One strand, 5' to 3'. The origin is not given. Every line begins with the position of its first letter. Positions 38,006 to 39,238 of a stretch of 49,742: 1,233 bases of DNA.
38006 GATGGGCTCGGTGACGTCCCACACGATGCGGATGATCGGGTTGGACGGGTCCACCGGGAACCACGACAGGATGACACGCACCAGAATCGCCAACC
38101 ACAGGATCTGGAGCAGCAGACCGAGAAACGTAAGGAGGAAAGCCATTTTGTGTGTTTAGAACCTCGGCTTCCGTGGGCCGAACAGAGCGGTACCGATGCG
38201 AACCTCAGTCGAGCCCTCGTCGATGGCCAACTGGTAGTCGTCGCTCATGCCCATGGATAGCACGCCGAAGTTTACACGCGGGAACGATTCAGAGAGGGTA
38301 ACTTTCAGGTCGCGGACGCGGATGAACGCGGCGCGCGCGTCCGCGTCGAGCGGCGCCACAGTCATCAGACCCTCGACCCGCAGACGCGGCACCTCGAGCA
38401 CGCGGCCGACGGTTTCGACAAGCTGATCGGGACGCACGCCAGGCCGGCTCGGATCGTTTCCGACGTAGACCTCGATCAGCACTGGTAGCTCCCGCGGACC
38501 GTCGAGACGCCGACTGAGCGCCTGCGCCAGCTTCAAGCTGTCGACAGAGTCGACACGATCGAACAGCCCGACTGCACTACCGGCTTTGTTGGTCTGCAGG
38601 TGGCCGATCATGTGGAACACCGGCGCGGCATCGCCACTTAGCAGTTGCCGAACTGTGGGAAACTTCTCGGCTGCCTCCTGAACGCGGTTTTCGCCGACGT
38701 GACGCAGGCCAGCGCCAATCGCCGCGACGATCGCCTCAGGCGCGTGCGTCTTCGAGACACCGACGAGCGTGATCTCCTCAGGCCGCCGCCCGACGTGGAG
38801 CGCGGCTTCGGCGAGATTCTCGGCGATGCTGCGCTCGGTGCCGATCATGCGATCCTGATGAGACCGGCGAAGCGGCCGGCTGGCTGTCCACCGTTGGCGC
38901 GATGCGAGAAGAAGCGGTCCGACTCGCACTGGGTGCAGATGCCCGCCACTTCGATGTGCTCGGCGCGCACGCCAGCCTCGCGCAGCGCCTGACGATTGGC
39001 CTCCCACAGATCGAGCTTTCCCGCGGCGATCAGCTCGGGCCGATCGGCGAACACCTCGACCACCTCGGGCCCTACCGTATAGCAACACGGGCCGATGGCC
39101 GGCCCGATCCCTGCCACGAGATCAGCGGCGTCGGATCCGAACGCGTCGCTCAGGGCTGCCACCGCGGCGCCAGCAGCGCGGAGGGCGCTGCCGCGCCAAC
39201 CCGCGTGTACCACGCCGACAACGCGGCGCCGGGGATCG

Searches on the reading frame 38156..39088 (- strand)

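Call 16: search_protein_families(library=pfam, proteins=[window:38156-39088:-], max_evalue=0.001)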
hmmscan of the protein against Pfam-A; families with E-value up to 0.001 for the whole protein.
window:38156-39088:- (310 aa): 1 family
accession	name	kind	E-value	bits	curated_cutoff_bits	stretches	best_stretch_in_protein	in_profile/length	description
PF01168.26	Ala_racemase_N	-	2.8e-16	60.3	24.1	1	87-305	5-218/220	Alanine racemase, N-terminal domain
